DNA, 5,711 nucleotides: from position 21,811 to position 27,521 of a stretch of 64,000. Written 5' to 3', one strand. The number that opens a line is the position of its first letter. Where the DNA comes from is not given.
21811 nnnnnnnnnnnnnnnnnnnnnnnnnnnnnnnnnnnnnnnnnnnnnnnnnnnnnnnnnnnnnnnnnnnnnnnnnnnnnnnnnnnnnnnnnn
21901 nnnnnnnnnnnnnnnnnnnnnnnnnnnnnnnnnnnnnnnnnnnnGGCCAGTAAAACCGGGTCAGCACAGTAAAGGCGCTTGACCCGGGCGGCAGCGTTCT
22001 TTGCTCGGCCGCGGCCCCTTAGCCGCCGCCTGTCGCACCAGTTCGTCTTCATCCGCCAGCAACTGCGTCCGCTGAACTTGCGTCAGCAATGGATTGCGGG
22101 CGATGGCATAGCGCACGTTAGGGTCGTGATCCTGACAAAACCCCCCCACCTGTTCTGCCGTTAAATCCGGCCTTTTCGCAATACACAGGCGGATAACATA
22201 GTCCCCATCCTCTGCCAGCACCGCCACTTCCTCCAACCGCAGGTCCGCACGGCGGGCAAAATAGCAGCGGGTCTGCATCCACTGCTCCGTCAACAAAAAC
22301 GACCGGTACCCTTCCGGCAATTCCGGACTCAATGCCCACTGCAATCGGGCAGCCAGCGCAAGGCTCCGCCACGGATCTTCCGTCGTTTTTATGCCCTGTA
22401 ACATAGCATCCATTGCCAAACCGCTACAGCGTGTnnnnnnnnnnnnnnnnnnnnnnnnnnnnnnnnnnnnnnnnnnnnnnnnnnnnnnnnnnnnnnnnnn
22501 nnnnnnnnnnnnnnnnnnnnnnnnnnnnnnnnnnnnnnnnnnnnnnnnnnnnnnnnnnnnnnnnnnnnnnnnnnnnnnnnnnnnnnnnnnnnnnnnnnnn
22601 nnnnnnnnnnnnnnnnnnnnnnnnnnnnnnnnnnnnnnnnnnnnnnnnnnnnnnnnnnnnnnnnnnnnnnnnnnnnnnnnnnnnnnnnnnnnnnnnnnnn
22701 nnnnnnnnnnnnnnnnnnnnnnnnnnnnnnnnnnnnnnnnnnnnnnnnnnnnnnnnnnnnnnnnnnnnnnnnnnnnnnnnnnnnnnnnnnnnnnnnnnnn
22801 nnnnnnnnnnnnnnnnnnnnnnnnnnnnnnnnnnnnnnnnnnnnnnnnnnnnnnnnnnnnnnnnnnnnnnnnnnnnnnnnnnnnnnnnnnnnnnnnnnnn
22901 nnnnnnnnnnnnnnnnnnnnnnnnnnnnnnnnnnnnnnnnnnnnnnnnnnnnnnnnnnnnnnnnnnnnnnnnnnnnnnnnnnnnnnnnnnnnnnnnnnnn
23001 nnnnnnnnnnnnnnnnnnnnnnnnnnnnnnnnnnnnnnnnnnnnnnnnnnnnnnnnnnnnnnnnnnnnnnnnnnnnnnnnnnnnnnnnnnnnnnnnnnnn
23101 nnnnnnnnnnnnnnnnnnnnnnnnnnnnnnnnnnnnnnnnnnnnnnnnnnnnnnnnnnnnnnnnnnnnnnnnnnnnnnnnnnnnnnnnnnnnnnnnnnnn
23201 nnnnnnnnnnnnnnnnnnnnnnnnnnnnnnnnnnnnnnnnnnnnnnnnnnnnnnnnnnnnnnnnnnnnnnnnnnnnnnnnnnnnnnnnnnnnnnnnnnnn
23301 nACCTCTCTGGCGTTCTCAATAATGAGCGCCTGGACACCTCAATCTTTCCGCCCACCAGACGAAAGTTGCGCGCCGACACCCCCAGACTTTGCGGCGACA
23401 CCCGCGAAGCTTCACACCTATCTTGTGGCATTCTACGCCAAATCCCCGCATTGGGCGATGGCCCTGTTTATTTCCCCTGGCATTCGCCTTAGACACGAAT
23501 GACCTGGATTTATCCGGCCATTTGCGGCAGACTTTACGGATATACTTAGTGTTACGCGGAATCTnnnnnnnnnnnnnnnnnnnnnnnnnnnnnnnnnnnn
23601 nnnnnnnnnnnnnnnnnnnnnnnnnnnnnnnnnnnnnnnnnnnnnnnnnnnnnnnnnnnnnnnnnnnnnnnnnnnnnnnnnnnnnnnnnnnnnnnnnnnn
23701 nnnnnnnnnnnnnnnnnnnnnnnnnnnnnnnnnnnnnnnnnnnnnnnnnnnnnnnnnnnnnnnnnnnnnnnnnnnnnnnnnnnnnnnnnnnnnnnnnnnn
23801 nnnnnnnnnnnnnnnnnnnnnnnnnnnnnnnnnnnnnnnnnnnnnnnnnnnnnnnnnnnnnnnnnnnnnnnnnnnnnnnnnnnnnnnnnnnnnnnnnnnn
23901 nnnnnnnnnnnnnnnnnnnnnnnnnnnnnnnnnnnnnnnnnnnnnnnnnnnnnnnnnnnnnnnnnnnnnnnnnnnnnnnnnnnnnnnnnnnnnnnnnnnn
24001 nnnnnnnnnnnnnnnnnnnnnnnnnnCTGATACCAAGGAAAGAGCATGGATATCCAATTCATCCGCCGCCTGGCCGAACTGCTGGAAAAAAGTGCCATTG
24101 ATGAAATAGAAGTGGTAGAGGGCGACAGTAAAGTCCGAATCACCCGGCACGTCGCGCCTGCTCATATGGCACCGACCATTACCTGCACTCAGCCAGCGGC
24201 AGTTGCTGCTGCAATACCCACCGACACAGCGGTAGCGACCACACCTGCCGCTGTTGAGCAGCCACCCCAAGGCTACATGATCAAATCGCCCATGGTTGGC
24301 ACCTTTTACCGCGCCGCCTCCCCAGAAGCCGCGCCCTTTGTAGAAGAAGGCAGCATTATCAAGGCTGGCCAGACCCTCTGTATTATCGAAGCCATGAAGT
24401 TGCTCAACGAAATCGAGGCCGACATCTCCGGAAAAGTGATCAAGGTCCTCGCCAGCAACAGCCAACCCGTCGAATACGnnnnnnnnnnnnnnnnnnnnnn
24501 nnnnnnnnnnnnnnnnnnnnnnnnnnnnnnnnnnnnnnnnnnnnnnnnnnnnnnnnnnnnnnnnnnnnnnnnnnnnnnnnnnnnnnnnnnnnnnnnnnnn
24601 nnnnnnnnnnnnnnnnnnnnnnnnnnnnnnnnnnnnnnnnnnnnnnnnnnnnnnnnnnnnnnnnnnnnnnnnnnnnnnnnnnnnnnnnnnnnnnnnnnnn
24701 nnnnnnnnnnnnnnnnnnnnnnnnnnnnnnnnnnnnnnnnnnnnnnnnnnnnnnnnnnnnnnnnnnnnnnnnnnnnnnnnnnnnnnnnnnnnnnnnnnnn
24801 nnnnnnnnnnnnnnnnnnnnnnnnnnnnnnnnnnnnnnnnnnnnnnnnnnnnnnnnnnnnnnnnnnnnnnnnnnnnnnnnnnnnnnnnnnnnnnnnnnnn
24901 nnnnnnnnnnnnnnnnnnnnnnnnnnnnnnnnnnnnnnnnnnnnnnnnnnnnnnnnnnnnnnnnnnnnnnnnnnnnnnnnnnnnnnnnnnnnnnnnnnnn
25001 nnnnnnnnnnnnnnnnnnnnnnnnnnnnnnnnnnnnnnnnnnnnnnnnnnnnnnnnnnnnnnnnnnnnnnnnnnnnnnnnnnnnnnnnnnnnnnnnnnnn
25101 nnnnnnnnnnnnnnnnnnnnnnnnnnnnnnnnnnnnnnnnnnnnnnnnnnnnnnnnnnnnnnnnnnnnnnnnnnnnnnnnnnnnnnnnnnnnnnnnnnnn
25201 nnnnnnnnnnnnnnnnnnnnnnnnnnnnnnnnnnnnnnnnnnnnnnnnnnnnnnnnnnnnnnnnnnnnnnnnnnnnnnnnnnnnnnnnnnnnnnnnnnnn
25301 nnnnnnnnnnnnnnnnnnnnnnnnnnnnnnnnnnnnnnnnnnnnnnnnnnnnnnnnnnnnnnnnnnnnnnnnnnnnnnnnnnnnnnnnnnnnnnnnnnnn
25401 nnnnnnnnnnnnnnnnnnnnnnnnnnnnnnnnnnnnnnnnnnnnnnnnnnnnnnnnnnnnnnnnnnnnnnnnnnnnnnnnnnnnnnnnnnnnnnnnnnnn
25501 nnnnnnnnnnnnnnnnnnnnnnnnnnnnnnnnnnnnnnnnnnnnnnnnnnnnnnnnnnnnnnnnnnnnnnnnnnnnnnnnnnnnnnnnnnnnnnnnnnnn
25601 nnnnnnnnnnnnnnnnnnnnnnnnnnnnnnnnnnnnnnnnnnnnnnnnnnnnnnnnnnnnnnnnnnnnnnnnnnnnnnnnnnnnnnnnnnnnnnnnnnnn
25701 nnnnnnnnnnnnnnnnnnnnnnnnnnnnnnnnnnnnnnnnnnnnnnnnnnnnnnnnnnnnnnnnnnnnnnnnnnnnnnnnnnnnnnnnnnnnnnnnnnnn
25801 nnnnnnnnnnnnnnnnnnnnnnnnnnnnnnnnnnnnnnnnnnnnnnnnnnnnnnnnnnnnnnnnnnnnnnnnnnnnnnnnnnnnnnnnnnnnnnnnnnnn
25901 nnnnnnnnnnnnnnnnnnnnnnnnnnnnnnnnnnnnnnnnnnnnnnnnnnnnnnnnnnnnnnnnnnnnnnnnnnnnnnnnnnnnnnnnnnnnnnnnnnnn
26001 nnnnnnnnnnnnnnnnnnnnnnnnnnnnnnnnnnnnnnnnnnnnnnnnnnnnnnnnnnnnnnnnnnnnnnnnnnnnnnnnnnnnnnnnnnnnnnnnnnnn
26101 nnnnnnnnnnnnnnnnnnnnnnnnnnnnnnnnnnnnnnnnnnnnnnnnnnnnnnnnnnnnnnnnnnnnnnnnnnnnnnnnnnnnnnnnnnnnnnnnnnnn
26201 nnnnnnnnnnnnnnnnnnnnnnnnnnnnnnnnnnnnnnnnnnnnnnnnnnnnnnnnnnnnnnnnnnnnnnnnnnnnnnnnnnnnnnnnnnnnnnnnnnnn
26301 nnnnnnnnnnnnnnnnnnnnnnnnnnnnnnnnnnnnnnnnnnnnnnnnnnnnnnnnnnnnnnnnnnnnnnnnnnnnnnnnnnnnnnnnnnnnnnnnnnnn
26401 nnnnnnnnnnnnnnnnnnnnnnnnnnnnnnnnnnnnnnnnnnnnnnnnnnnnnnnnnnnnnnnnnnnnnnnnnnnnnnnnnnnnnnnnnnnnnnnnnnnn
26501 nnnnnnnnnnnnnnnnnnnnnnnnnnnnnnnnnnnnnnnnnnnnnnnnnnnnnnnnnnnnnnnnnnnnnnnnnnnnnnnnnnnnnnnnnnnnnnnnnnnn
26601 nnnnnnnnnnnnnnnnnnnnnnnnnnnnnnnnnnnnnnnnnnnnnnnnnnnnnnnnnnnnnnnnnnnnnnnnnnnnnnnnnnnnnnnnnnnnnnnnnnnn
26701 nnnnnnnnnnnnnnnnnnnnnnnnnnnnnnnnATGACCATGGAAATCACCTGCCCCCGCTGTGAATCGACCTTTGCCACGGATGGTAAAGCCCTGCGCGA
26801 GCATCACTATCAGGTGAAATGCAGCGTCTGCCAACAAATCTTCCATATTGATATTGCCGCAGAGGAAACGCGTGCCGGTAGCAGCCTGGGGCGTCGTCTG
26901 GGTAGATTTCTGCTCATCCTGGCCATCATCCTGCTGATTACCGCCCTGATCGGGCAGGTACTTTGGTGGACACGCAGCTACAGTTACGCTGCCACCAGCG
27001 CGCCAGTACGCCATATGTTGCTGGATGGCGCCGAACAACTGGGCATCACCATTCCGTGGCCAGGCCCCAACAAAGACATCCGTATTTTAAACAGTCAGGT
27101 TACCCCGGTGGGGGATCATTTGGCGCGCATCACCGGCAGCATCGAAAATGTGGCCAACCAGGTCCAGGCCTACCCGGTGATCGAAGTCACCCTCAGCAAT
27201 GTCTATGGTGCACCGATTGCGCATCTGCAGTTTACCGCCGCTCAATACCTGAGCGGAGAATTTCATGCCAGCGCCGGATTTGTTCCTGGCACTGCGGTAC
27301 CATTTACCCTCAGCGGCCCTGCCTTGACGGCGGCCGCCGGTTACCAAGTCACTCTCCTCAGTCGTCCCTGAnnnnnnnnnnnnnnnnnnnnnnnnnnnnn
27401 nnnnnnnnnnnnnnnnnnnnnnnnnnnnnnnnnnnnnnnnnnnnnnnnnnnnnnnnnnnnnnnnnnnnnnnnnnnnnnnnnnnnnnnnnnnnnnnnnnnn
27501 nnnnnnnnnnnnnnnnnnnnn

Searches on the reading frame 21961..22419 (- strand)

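Call 66: search_protein_families(library=pfam, proteins=[window:21961-22419:-], max_evalue=0.01)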
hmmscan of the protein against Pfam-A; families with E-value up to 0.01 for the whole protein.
window:21961-22419:- (152 aa): 2 families
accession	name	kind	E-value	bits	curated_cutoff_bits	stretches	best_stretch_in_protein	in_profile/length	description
PF02985.28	HEAT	-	1.3e-05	25.4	23.5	0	119-134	7-22/31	HEAT repeat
PF13646.12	HEAT_2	-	0.0019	18.9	27.7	0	119-134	38-53/88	HEAT repeats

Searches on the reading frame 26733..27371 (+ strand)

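Call 66: search_protein_families(library=pfam, proteins=[window:26733-27371:+], max_evalue=0.01)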
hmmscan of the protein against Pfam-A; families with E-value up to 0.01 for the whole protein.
window:26733-27371:+ (212 aa): 5 families
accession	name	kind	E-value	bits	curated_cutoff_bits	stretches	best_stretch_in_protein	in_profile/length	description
PF11906.13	DUF3426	-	1.6e-29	103.3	27.7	1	65-207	2-146/147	Protein of unknown function (DUF3426)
PF13717.11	Zn_ribbon_4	-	4.7e-09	36.5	30.3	1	3-37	1-35/36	zinc-ribbon domain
PF13719.11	Zn_ribbon_5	-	3.6e-06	27.1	29.3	1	3-38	1-36/37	zinc-ribbon domain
PF04307.19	YdjM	-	0.0043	17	29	1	63-133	71-145/176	YdjM inner membrane protein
PF25206.1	DUF7836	-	0.0089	16.3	26.7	0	4-35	7-38/59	Domain of unknown function (DUF7836)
